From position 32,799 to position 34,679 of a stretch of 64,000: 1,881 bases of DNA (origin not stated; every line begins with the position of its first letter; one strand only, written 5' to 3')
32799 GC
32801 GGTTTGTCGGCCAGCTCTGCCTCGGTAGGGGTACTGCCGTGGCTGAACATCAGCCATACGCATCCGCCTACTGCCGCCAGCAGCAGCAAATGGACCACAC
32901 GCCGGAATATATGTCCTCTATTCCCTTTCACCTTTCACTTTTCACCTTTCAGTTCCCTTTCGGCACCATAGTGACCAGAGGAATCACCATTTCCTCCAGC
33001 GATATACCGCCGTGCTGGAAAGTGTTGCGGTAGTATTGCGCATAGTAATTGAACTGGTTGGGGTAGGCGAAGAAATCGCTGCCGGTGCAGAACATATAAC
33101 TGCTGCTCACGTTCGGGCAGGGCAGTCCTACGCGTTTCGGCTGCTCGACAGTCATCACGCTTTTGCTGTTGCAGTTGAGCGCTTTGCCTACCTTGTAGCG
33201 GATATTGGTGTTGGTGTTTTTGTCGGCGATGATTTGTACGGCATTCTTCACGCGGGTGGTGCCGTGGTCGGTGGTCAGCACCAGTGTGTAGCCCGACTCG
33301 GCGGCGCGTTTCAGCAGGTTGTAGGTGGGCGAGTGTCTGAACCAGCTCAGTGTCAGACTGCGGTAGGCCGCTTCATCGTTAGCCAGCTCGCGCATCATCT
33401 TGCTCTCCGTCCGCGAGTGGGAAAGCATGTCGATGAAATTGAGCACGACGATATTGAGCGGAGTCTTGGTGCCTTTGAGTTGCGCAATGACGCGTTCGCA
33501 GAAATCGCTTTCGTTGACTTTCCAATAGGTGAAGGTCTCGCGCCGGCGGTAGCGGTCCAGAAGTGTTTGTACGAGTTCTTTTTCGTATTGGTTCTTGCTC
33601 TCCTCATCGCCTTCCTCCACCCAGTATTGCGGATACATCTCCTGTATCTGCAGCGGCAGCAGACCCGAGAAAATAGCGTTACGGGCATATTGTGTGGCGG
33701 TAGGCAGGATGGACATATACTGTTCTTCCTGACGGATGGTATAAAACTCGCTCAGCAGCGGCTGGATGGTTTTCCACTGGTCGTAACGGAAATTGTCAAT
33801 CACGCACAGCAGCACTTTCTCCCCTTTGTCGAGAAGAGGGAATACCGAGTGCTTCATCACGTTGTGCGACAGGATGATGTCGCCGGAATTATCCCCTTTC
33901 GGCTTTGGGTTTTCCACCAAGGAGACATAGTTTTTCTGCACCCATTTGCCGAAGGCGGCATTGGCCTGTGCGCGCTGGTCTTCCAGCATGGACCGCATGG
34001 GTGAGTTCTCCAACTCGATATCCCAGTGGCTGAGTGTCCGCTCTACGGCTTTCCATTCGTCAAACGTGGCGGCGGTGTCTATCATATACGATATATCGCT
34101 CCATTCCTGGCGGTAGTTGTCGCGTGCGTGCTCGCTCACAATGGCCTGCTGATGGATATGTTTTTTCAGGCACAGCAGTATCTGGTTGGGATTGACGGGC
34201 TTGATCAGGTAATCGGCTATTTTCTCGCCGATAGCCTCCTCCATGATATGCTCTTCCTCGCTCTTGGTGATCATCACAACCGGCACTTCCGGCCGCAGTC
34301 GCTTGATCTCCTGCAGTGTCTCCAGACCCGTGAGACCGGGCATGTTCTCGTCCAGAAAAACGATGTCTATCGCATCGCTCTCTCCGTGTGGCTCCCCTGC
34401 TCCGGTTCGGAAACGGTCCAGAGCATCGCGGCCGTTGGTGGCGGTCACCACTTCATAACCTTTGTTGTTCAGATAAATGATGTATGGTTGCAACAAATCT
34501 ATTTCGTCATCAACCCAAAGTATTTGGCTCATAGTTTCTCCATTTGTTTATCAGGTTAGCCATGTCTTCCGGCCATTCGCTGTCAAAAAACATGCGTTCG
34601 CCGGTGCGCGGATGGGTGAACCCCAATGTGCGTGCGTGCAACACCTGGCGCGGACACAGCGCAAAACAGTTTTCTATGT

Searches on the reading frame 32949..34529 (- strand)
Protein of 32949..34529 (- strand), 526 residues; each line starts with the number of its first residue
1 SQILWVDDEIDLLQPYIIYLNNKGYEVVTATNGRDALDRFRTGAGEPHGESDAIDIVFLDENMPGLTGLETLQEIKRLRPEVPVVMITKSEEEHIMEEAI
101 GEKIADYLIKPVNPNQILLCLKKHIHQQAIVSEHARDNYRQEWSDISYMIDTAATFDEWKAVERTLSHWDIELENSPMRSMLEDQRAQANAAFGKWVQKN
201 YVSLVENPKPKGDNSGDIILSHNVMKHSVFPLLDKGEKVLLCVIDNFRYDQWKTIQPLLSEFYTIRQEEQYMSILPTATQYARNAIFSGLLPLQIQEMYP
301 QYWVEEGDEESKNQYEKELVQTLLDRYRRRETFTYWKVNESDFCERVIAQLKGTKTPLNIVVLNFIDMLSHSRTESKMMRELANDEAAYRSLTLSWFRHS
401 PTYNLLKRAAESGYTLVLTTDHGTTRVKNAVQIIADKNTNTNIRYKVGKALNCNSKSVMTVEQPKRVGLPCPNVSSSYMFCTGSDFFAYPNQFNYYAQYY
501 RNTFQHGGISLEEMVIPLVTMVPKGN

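Call 67: search_protein_families(library=ncbifam, proteins=[window:32949-34529:-], max_evalue=0.00001)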
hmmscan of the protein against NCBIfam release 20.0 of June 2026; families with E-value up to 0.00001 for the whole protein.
window:32949-34529:- (526 aa): 63 families (the best 25 are shown)
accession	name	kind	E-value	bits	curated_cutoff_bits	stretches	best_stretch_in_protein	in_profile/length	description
NF052313.1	T9SS_RR_PorX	equivalog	1.3e-222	740.2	300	1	2-524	2-513/513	T9SS response regulator signal transducer PorX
NF033449.0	BREX_PglZ_3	exception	2.6e-26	92.1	250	1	102-521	245-641/642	BREX-3 system phosphatase PglZ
NF047793.1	ResRegPgtA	equivalog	7.5e-15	54.7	650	1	2-133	7-129/414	two-component system response regulator PgtA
NF053512.1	nitric_RR_NosR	exception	1.8e-14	53.6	400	1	3-136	1-126/422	response regulator c-di-GMP phosphodiesterase, NosR family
NF008469.0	PRK11361.1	equivalog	8.3e-14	51.1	714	1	2-135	6-130/461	acetoacetate metabolism transcriptional regulator AtoC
NF041946.1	LuxO_transreg_Vib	equivalog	1.1e-13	50.9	800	1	7-138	3-125/463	quorum-sensing sigma-54 dependent transcriptional regulator LuxO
NF012227.0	AdeR_RR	equivalog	5.8e-13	48.8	340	1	2-130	13-131/239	efflux system response regulator transcription factor AdeR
NF033117.2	vanR_ACDEGLN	exception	1.4e-12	47.7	350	1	3-141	1-129/226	VanR-ABDEGLN family response regulator transcription factor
NF007689.0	PRK10365.1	equivalog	1.6e-12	47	760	1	2-130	7-127/441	sigma-54-dependent response regulator transcription factor ZraR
NF007005.1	PRK09468.1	equivalog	6e-12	45.5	331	1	2-132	5-126/237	osmolarity response regulator transcription factor OmpR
NF040689.1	MtrAB_MtrA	equivalog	1.3e-11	44.3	300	1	3-129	1-117/219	MtrAB system response regulator MtrA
NF051870.1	NAssimRespRegNtrX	equivalog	1.3e-11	44.1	600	1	2-142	3-136/452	nitrogen assimilation response regulator NtrX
NF033446.0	BREX_PglZ_2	exception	1.6e-11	43.2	200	1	184-524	427-724/890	BREX-2 system phosphatase PglZ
NF000404.1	vanR-D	exception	7.5e-11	42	500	1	2-129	4-120/232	vancomycin resistance response regulator transcription factor VanR-D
NF008296.0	PRK11083.1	equivalog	8.3e-11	41.7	273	1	2-132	5-125/228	two-component system response regulator CreB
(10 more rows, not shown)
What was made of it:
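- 32949..34532 (-): T9SS response regulator PorX gene (context). NF052313, 740.2 bits against a cutoff of 300 (call 67).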
